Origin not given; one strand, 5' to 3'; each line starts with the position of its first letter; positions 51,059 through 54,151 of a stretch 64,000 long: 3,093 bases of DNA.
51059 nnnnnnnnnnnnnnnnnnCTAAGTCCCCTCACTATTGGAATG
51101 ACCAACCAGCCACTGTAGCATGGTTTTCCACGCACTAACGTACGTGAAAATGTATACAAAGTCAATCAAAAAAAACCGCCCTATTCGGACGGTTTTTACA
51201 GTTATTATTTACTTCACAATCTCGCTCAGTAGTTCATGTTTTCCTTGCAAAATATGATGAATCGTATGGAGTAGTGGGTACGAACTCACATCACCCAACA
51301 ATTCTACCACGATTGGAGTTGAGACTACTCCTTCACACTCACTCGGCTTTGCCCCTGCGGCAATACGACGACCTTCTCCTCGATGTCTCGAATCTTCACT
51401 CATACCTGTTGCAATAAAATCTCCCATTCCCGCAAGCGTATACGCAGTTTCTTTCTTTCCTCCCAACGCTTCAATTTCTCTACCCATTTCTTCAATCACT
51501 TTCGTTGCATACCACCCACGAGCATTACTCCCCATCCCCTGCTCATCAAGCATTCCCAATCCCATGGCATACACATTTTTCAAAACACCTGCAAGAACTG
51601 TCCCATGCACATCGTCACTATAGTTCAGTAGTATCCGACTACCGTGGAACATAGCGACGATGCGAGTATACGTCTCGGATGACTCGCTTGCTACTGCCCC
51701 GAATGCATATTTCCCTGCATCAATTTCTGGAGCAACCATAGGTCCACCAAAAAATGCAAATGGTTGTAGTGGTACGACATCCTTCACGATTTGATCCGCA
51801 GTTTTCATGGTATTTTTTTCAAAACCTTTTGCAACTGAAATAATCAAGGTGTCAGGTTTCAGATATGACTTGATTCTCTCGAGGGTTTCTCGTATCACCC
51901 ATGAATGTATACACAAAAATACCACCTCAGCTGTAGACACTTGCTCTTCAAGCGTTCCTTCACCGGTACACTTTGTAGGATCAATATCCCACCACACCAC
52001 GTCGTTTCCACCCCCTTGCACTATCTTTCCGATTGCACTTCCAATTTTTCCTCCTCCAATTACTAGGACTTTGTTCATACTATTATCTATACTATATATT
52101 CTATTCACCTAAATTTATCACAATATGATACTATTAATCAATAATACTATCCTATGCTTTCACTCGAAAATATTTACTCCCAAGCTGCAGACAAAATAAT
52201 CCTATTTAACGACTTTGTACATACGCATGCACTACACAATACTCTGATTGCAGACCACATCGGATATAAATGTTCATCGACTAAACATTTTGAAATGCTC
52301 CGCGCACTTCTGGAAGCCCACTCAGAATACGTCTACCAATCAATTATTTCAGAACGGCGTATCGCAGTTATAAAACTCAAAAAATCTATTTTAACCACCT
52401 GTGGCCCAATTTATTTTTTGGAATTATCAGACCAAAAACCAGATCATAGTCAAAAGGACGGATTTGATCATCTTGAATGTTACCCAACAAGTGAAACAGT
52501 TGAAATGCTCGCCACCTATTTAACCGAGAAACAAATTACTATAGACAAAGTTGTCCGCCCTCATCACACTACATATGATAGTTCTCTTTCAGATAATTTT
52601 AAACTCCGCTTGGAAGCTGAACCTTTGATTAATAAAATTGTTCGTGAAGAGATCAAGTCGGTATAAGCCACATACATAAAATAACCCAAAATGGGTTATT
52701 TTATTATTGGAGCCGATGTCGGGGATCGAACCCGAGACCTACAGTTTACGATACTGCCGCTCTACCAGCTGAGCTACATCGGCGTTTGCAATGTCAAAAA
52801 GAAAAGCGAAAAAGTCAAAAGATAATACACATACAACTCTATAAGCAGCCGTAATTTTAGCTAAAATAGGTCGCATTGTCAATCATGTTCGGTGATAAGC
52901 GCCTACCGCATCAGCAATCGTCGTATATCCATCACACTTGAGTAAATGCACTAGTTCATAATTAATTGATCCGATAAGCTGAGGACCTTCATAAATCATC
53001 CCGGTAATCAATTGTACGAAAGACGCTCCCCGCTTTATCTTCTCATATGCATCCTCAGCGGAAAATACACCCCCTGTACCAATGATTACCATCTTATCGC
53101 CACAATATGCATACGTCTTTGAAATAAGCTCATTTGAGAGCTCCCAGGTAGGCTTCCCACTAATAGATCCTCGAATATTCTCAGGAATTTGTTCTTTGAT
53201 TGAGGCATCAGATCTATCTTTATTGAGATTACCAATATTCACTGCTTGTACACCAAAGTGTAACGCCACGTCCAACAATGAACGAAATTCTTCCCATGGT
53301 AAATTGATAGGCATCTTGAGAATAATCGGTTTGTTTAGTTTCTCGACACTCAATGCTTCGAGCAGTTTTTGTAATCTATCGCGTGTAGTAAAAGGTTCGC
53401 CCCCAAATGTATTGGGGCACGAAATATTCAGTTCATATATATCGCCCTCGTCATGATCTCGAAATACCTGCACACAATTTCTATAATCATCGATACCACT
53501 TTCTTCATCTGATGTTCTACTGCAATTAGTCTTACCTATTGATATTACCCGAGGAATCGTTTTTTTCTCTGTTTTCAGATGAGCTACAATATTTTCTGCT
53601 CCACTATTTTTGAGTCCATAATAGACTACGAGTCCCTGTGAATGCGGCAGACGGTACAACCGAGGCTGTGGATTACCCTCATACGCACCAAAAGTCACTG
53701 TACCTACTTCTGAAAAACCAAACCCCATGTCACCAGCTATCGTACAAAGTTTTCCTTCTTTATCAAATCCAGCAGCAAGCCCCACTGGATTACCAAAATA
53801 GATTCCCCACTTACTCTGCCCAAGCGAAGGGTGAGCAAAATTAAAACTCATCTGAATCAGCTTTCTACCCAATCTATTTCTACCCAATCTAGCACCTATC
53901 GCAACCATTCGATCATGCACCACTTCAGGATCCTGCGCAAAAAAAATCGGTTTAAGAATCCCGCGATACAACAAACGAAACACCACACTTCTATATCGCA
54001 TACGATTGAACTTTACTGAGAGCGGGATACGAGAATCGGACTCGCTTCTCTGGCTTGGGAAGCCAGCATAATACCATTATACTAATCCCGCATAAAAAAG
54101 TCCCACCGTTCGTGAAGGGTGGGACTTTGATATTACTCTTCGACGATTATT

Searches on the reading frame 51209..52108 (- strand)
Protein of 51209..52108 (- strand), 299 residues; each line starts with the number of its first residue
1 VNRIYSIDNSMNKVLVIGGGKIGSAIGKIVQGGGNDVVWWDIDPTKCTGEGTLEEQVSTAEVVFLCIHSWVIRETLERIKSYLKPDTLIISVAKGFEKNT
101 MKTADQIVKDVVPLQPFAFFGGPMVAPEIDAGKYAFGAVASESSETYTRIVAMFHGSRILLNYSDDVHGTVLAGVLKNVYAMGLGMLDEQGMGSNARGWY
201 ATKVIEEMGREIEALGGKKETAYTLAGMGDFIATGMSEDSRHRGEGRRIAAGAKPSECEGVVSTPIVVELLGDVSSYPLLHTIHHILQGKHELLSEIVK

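Call 6: search_protein_families(library=pfam, proteins=[window:51209-52108:-])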
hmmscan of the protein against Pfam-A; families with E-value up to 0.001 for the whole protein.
window:51209-52108:- (299 aa): 6 families
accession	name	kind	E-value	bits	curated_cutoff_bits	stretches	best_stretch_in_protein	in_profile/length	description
PF07479.19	NAD_Gly3P_dh_C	-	1.2e-26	94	25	1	166-292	1-136/142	NAD-dependent glycerol-3-phosphate dehydrogenase C-terminus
PF01210.29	NAD_Gly3P_dh_N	-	2.7e-18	66.9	23.1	1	50-145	60-156/158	NAD-dependent glycerol-3-phosphate dehydrogenase N-terminus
PF03807.23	F420_oxidored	-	3.7e-05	24.7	21.6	1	13-94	1-93/94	NADP oxidoreductase coenzyme F420-dependent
PF02558.23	ApbA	-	0.00011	22.3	22.2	0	15-99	2-106/150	Ketopantoate reductase PanE/ApbA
PF02826.25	2-Hacid_dh_C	-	0.00029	20.7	25.1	1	7-68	32-100/178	D-isomer specific 2-hydroxyacid dehydrogenase, NAD binding domain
PF20618.3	GPD_NAD_C_bact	-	0.00031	21.7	27.6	0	226-259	1-34/66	Bacterial GPD, NAD-dependent C-terminal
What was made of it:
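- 51209..52108 (-): gpsA (glycerol-3-phosphate dehydrogenase), native flank. Pfam NAD_Gly3P_dh_N and _C (call 6).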

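Call 7: search_protein_families(library=ncbifam, proteins=[window:51209-52108:-])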
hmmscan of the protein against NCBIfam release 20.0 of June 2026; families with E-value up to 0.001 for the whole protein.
window:51209-52108:- (299 aa): 20 families
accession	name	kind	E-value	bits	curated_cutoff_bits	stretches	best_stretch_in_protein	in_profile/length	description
NF000942.0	PRK00094.1-4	subfamily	3.4e-49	167.8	257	1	51-292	64-316/334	NAD(P)H-dependent glycerol-3-phosphate dehydrogenase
NF009098.0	PRK12439.1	equivalog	5.6e-43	147.6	436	1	52-257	70-275/341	NAD(P)H-dependent glycerol-3-phosphate dehydrogenase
NF011212.0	PRK14619.1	equivalog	3.2e-42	144.8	377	1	10-291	4-290/309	NAD(P)H-dependent glycerol-3-phosphate dehydrogenase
NF000946.0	PRK00094.2-4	equivalog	8.1e-39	133.5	455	1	52-253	67-268/342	NAD(P)H-dependent glycerol-3-phosphate dehydrogenase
NF000940.0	PRK00094.1-2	subfamily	3.5e-37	128.7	202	1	51-257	61-268/330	NAD(P)H-dependent glycerol-3-phosphate dehydrogenase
NF000941.0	PRK00094.1-3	equivalog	5.7e-36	124.4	423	1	48-259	60-274/336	NAD(P)H-dependent glycerol-3-phosphate dehydrogenase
NF000939.0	PRK00094.1-1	equivalog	5.6e-32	111.1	473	1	51-254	67-272/339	NAD(P)H-dependent glycerol-3-phosphate dehydrogenase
NF011211.0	PRK14618.1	equivalog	2.7e-31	109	489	1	51-263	66-278/328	NAD(P)H-dependent glycerol-3-phosphate dehydrogenase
NF000944.0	PRK00094.2-2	equivalog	3.4e-31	108.4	603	1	52-251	83-281/371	NAD(P)H-dependent glycerol-3-phosphate dehydrogenase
NF000943.0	PRK00094.2-1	equivalog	3.7e-25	89.1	400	1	13-291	2-284/296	NAD(P)H-dependent glycerol-3-phosphate dehydrogenase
TIGR03376.1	glycerol3P_DH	equivalog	5.2e-23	81.7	285.5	1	50-291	73-333/342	glycerol-3-phosphate dehydrogenase (NAD(+))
NF011213.0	PRK14620.1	equivalog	2.9e-21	76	478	1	52-253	63-268/326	NAD(P)H-dependent glycerol-3-phosphate dehydrogenase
NF000947.0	PRK00094.2-5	equivalog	4.2e-20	72.4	251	1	56-242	70-260/323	NAD(P)H-dependent glycerol-3-phosphate dehydrogenase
NF000945.0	PRK00094.2-3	equivalog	5.7e-15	55.8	491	1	51-249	63-275/352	NAD(P)H-dependent glycerol-3-phosphate dehydrogenase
NF005088.0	PRK06522.1-2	subfamily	5.5e-06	25.7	371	1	54-227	63-238/308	2-dehydropantoate 2-reductase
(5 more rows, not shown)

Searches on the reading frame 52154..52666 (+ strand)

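Call 6: search_protein_families(library=pfam, proteins=[window:52154-52666:+])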
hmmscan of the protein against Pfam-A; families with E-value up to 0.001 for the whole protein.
window:52154-52666:+ (170 aa): 1 family
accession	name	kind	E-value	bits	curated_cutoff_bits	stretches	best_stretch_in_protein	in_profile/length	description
PF06185.18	YecM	-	1.2e-10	41.8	25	1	29-127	28-128/180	YecM protein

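Call 7: search_protein_families(library=ncbifam, proteins=[window:52154-52666:+])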
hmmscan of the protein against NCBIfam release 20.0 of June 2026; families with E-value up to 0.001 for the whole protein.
window:52154-52666:+ (170 aa): 5 families
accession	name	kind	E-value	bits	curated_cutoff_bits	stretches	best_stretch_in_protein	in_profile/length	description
NF008681.0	PRK11700.1-4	equivalog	4.6e-06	26.1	231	1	29-115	36-122/188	VOC family protein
NF008680.0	PRK11700.1-3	equivalog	1.7e-05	24.5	201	1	33-117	44-128/196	VOC family protein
NF008683.0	PRK11700.1-6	equivalog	4.2e-05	23.3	237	1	6-134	16-144/196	VOC family protein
NF008682.0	PRK11700.1-5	equivalog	0.00011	21.6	333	1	29-112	36-119/189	VOC family protein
NF008678.0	PRK11700.1-1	equivalog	0.00012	21.5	370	1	30-111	37-118/188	VOC family protein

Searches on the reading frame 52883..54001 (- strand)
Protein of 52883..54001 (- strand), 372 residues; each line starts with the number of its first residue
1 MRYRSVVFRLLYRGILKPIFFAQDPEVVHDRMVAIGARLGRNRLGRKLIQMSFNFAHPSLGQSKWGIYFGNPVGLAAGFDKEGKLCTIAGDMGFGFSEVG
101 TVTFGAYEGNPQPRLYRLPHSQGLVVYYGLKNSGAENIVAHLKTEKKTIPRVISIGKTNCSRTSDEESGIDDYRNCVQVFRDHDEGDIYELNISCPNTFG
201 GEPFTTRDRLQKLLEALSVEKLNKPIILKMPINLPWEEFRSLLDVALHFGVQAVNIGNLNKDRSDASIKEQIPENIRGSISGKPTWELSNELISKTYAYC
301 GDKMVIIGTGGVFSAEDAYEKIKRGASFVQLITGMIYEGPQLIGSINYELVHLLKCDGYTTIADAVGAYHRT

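Call 6: search_protein_families(library=pfam, proteins=[window:52883-54001:-])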
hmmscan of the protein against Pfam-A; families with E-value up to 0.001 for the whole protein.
window:52883-54001:- (372 aa): 1 family
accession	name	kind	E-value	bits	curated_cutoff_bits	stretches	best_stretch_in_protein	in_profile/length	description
PF01180.27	DHO_dh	-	4.1e-60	203.9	27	1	61-354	3-291/291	Dihydroorotate dehydrogenase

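Call 7: search_protein_families(library=ncbifam, proteins=[window:52883-54001:-])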
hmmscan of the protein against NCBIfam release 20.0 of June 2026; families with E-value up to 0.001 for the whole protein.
window:52883-54001:- (372 aa): 15 families
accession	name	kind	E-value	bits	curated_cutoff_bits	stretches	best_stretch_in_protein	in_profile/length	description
NF003651.0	PRK05286.2-4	equivalog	2.3e-98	329.3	448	1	19-368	16-374/377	quinone-dependent dihydroorotate dehydrogenase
NF003652.0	PRK05286.2-5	equivalog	3.2e-89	299.6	267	1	11-362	2-352/353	quinone-dependent dihydroorotate dehydrogenase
TIGR01036.1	pyrD_sub2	equivalog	5.3e-71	239.2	200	1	16-371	4-356/356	dihydroorotate dehydrogenase (quinone)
NF003645.0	PRK05286.1-2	equivalog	3.7e-70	236.6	366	1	17-370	10-355/359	quinone-dependent dihydroorotate dehydrogenase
NF003648.0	PRK05286.2-1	equivalog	4.8e-68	229.6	433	1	11-370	3-356/360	quinone-dependent dihydroorotate dehydrogenase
NF003649.0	PRK05286.2-2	equivalog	5.7e-67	226.2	505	1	15-369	5-349/351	quinone-dependent dihydroorotate dehydrogenase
NF003650.0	PRK05286.2-3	equivalog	4.5e-63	213.5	477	1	10-368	14-387/393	quinone-dependent dihydroorotate dehydrogenase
NF003646.0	PRK05286.1-4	equivalog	1.9e-59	201.2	457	1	15-347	5-333/341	quinone-dependent dihydroorotate dehydrogenase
NF003644.0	PRK05286.1-1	equivalog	8e-55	186.2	418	1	15-346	5-332/336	quinone-dependent dihydroorotate dehydrogenase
NF003647.0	PRK05286.1-5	equivalog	1.4e-54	185.3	619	1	15-367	4-351/354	quinone-dependent dihydroorotate dehydrogenase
NF005574.0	PRK07259.1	equivalog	5.4e-25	87.9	269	1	65-370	10-303/304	dihydroorotate dehydrogenase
TIGR01037.2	pyrD_sub1_fam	subfamily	1.4e-23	83.4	270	1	65-369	6-299/300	dihydroorotate dehydrogenase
NF041011.1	dihydoor_dh_Arch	equivalog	1.7e-23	83.1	330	1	87-370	28-288/289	dihydroorotate dehydrogenase PyrD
NF002702.0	PRK02506.1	equivalog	1.5e-22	80.1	301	1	101-368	46-308/313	dihydroorotate oxidase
NF006183.0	PRK08318.1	equivalog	1.3e-07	30.7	335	1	177-368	119-318/422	NAD-dependent dihydropyrimidine dehydrogenase subunit PreA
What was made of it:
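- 52883..54001 (-): pyrD, quinone-dependent dihydroorotate dehydrogenase of native composition; catalyses the step before the two island genes. TIGR01036 scores 239 bits (cut-off 200, call 7).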
